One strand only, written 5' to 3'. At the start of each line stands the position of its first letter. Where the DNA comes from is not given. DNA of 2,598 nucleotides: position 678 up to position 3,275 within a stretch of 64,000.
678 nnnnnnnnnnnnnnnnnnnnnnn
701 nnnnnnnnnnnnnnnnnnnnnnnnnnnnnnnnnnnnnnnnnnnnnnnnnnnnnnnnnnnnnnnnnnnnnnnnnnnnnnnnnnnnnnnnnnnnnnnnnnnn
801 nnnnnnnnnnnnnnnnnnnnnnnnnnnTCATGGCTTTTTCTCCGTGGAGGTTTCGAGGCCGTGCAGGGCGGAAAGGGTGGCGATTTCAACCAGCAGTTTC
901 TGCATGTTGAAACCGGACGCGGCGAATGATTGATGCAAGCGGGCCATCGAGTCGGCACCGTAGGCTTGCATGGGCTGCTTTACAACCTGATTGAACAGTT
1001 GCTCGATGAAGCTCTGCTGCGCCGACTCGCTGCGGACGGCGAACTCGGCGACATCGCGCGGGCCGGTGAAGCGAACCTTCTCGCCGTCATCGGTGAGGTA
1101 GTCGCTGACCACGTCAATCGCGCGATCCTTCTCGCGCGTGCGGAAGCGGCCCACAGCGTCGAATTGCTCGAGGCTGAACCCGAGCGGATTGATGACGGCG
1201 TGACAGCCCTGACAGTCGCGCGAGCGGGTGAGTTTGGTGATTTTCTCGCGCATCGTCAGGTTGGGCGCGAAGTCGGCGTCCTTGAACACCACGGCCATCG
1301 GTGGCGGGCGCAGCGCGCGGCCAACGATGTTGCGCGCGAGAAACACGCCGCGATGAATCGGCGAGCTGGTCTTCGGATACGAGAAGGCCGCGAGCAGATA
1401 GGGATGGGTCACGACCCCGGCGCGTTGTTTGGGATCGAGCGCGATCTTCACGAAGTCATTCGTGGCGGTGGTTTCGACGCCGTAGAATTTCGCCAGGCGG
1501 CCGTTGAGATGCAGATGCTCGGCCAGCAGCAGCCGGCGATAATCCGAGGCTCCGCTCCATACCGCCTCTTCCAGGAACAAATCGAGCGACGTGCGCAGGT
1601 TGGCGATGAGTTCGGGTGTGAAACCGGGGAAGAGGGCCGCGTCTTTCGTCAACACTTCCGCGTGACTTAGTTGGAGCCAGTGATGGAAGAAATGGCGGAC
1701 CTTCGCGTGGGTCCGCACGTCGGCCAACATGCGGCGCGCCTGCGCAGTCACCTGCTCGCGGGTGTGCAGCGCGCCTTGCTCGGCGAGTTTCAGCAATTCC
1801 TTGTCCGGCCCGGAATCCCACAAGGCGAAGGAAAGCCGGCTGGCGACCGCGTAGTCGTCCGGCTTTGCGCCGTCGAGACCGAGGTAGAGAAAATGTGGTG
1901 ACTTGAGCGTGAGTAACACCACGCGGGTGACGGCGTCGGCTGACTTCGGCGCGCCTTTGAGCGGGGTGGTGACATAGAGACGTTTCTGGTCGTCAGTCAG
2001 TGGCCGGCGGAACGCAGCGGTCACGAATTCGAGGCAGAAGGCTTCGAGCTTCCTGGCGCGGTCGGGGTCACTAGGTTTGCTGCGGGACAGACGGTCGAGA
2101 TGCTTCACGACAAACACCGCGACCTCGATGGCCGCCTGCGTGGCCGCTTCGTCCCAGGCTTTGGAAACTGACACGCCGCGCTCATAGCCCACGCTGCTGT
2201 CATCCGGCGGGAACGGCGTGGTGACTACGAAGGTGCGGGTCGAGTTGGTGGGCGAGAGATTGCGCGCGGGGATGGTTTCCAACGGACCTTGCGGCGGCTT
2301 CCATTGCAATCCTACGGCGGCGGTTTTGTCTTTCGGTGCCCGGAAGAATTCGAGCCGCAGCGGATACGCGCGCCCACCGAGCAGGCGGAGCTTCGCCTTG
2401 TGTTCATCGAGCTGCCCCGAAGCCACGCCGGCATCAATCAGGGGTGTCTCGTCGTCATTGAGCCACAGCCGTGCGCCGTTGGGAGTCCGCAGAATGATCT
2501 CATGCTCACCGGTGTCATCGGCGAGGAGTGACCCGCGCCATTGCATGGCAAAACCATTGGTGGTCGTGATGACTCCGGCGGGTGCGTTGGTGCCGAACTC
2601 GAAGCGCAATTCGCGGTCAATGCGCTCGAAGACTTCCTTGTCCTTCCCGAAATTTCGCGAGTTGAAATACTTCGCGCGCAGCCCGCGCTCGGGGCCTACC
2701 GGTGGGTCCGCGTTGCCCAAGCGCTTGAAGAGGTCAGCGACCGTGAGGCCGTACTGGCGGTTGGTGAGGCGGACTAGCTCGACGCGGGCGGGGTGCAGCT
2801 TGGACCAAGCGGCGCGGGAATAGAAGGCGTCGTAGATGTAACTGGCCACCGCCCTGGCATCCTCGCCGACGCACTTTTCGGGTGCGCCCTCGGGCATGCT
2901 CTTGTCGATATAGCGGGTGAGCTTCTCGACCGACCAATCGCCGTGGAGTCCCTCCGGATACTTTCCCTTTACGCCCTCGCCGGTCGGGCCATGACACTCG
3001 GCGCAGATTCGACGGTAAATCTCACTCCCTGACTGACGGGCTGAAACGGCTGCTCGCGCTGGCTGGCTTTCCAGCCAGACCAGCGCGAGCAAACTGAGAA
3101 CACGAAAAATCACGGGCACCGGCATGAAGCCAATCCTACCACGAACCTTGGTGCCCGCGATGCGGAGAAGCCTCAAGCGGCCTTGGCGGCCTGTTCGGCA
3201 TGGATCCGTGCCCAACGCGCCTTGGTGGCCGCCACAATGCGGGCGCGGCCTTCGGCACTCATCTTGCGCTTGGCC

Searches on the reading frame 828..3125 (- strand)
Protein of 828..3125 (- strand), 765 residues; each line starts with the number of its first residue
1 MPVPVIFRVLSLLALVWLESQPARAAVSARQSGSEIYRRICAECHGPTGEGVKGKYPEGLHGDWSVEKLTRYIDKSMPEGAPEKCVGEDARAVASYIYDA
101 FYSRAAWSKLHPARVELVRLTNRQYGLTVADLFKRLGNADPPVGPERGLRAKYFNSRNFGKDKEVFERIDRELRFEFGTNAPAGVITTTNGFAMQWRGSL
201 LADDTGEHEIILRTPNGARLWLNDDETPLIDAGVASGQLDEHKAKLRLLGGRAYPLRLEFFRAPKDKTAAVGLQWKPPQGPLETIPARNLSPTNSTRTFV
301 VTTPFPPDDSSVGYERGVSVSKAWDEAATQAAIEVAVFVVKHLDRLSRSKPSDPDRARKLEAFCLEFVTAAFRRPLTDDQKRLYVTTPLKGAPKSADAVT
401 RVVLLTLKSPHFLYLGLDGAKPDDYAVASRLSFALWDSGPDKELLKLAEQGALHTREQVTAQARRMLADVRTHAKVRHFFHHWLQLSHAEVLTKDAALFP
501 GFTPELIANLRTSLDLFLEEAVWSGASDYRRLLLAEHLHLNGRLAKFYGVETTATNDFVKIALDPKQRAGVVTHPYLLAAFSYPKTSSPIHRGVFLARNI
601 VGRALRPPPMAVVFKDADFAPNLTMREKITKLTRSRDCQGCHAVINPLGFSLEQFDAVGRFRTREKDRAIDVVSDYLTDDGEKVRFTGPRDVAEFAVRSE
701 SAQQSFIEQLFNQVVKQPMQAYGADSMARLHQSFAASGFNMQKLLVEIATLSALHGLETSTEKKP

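Call 56: find_encoding_contigs(protein=window:828-3125:-, flank=10000, max_places=1)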
Protein window:828-3125:- (765 aa): 7 contigs read that carry it; 1 place shown.
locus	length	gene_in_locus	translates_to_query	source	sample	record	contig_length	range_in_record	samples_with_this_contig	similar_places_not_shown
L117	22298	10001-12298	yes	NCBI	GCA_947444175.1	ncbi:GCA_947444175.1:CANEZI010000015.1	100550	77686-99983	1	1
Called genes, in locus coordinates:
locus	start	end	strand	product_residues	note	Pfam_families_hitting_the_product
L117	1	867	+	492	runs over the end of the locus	PF14691:Fer4_20, PF00890:FAD_binding_2 (weak), PF01266:DAO (weak), PF03486:HI0933_like (weak), PF07992:Pyr_redox_2, PF12831:FAD_oxidored (weak), PF01593:Amino_oxidase (weak), PF13450:NAD_binding_8, +4 more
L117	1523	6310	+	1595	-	-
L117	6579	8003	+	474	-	PF01408:GFO_IDH_MocA (weak)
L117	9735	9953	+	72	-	-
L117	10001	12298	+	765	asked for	PF13442:Cytochrome_CBB3, PF07691:PA14, PF07637:PSD5 (weak), PF07631:PSD4, PF07627:PSCyt3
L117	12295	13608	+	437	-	PF07586:HXXSHH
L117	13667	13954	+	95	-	-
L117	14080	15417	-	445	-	PF12715:Abhydrolase_7, PF05448:AXE1 (faint), PF01738:DLH (weak)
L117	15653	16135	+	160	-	PF00994:MoCF_biosynth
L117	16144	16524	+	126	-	-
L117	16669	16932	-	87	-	PF01084:Ribosomal_S18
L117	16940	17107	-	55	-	PF00471:Ribosomal_L33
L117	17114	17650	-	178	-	PF01258:zf-dskA_traR (weak)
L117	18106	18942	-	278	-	PF02649:GCHY-1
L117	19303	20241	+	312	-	PF03372:Exo_endo_phos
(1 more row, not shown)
